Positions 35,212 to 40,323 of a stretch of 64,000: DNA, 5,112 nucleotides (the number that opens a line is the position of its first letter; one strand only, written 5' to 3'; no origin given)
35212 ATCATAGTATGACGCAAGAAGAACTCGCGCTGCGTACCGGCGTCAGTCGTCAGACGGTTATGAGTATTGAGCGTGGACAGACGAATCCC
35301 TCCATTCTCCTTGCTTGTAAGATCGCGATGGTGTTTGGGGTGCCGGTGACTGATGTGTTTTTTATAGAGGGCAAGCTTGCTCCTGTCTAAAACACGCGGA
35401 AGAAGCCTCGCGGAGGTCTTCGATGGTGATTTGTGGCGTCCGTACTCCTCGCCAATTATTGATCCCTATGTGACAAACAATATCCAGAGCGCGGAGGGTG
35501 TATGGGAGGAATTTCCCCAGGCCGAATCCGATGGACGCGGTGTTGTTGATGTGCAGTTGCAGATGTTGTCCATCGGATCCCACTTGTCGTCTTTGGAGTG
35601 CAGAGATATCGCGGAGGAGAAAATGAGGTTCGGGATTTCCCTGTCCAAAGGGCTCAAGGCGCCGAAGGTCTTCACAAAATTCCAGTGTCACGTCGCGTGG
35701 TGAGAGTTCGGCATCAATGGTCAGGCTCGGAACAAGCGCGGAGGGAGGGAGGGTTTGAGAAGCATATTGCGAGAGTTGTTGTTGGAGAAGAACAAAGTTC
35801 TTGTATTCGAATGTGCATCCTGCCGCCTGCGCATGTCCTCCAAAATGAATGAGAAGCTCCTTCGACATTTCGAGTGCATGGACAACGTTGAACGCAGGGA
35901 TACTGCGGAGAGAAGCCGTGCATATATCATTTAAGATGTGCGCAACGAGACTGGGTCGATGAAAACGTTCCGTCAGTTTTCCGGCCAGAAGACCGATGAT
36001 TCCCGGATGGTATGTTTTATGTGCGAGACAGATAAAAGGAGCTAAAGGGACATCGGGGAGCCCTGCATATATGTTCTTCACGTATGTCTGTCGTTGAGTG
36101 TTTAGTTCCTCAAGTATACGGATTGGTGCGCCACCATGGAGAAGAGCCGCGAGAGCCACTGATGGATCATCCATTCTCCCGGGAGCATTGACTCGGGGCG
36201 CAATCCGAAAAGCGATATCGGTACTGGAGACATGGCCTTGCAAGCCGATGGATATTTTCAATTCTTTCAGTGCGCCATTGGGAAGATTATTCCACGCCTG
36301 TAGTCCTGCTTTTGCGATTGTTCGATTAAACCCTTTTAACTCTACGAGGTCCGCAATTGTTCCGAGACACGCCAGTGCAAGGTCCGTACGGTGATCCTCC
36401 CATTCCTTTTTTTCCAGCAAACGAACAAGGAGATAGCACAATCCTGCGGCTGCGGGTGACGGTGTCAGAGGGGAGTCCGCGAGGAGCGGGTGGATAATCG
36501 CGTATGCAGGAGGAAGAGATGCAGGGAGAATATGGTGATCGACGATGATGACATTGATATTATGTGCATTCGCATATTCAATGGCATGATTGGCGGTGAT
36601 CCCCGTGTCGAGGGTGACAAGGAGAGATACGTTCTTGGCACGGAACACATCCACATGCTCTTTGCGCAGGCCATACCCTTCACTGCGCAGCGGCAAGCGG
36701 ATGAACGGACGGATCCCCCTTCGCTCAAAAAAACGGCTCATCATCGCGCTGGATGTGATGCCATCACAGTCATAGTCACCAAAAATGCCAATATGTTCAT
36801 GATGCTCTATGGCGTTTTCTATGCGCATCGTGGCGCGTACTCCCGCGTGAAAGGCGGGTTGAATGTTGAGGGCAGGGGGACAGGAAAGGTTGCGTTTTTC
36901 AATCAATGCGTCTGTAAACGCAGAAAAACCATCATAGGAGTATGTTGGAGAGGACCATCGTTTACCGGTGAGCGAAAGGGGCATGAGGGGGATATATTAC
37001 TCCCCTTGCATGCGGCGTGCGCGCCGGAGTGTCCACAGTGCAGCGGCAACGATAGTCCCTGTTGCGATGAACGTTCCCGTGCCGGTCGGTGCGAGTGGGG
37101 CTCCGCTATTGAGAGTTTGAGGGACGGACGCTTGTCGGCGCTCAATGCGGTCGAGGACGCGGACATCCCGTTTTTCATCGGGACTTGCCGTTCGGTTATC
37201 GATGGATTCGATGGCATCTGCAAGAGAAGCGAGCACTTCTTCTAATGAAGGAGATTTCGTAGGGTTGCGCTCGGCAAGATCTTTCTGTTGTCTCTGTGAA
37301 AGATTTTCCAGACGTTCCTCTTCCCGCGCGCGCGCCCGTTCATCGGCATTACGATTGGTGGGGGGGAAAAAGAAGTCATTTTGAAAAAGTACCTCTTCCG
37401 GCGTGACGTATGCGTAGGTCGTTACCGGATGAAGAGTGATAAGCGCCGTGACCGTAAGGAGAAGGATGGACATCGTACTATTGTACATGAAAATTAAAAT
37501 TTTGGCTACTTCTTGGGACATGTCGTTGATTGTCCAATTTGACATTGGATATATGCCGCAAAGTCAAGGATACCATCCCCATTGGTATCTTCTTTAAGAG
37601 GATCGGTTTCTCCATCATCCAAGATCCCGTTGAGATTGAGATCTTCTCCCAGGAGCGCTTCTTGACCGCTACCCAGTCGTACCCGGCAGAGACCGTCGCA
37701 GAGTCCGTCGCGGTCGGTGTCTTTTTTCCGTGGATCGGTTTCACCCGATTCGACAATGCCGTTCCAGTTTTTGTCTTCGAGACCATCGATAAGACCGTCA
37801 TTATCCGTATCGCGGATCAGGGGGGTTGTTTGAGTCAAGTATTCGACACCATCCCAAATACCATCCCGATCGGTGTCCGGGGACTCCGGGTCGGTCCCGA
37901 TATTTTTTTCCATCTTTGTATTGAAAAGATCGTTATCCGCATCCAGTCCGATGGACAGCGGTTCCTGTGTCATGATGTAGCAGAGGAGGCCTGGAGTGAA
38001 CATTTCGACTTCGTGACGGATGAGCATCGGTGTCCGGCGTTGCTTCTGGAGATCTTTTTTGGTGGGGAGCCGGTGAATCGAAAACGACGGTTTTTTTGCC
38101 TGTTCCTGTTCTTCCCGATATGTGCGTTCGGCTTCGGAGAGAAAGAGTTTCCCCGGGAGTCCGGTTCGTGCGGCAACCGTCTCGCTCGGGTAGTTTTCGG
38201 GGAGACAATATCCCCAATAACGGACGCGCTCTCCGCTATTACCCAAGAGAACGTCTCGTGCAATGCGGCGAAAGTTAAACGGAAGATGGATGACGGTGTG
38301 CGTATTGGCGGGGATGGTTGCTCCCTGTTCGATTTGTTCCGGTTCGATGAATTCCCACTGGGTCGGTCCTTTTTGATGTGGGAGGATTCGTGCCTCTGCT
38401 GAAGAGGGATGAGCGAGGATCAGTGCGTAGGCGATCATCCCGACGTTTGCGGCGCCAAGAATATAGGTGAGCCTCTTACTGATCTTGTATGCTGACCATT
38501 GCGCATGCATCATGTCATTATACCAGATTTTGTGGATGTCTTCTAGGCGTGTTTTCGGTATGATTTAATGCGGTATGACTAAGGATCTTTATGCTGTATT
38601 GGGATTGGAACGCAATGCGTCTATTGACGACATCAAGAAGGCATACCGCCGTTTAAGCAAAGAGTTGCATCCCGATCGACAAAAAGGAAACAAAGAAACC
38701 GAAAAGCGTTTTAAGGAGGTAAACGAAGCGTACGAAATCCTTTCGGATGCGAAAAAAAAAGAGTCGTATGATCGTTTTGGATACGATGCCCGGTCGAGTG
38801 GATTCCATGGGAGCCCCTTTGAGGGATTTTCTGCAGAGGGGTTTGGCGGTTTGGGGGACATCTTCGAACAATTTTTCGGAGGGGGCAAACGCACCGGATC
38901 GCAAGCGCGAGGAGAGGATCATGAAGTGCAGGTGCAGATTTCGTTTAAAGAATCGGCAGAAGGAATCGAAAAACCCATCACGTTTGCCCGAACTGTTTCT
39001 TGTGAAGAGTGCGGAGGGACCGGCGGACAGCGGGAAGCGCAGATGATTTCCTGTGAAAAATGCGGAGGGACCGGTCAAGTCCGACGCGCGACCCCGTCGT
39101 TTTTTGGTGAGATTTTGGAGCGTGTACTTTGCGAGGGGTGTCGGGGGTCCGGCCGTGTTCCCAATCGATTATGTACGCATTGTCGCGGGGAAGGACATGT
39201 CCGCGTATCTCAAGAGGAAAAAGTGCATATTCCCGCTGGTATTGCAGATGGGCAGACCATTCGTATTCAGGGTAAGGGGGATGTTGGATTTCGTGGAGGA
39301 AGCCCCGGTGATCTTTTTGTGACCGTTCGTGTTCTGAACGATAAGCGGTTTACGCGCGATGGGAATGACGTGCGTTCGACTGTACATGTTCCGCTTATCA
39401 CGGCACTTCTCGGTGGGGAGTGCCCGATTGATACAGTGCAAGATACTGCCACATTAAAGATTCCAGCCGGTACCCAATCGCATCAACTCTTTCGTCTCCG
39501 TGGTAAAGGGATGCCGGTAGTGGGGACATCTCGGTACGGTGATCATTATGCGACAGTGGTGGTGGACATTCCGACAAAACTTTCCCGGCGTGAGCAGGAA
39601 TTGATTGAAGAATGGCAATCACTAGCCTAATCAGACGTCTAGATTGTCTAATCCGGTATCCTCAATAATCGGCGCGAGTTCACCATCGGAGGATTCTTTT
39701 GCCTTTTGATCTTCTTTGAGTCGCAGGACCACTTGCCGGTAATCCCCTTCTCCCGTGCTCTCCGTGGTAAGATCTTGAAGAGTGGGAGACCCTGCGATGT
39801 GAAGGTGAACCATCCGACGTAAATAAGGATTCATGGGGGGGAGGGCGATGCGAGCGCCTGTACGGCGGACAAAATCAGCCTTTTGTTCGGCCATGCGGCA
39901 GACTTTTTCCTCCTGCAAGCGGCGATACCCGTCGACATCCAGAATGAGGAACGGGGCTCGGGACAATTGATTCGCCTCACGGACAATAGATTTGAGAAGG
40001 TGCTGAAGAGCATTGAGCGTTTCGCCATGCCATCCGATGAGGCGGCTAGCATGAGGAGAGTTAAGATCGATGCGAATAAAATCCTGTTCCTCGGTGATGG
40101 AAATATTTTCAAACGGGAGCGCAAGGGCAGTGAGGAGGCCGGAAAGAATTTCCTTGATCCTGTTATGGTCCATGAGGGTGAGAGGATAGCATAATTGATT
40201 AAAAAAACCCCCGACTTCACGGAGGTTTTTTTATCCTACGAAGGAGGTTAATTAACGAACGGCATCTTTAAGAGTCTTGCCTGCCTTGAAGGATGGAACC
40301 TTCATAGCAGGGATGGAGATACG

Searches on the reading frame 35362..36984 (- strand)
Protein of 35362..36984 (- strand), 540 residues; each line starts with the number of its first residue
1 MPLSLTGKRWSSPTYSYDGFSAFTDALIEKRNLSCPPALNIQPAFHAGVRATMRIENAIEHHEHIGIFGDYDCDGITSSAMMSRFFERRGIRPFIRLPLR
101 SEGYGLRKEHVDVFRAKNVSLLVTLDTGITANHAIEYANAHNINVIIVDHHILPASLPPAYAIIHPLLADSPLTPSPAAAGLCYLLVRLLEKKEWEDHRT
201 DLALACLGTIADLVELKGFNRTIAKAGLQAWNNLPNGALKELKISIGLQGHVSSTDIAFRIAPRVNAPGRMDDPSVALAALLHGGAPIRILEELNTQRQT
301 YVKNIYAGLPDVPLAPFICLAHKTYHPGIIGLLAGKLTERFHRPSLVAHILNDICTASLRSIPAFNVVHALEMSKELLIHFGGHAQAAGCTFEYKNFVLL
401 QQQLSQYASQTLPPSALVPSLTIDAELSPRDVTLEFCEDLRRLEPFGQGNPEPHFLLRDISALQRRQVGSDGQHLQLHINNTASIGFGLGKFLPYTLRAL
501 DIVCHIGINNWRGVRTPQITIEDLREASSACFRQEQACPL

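Call 106: search_protein_families(library=pfam, proteins=[window:35362-36984:-], max_evalue=0.00001)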
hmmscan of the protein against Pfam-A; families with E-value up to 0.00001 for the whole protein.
window:35362-36984:- (540 aa): 3 families
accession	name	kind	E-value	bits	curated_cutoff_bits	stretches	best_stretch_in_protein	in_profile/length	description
PF17768.7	RecJ_OB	-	4.7e-25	88.2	27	1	423-523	1-107/107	RecJ OB domain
PF01368.27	DHH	-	1.4e-17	64.5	28.1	1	65-204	2-120/125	DHH family, N-terminal domain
PF02272.25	DHHA1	-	8.9e-08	33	25.9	1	318-408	5-100/102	DHHA1 domain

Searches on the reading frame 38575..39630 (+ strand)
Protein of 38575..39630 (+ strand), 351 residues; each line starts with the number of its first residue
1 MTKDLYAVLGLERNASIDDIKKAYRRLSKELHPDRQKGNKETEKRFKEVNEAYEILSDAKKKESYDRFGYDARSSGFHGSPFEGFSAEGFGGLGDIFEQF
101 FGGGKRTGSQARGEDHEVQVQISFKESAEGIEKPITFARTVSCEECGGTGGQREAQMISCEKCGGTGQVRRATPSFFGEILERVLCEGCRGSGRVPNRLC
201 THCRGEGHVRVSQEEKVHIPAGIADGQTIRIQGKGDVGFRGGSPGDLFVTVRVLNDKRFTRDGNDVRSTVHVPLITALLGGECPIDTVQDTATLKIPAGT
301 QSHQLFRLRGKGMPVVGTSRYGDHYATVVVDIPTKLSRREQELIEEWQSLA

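Call 7: search_protein_families(library=pfam, proteins=[window:38575-39630:+], max_evalue=0.01)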
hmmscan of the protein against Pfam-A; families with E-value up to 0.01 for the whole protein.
window:38575-39630:+ (351 aa): 4 families
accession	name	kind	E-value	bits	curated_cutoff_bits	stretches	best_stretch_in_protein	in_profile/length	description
PF01556.23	DnaJ_C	-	2.4e-43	148.2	26.6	1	117-333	2-152/152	DnaJ C terminal domain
PF00226.36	DnaJ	-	2.7e-25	88.7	27.8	1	4-66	1-63/63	DnaJ domain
PF00684.25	DnaJ_CXXCXGXG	-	5.6e-11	43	32.7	1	143-207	1-65/65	DnaJ central domain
PF24009.1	DUF7323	-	0.00031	21.1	27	1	311-335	12-36/52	Domain of unknown function (DUF7323)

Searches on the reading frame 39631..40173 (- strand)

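Call 7: search_protein_families(library=pfam, proteins=[window:39631-40173:-], max_evalue=0.01)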
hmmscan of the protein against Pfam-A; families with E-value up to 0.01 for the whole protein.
window:39631-40173:- (180 aa): 2 families
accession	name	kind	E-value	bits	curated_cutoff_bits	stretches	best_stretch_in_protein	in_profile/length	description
PF01424.28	R3H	-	7.3e-15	55.2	26.8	1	90-151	2-59/60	R3H domain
PF13083.13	KH_KhpA-B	-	7.9e-09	35.8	32.1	1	8-69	2-67/73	KhpA/KhpB, KH domain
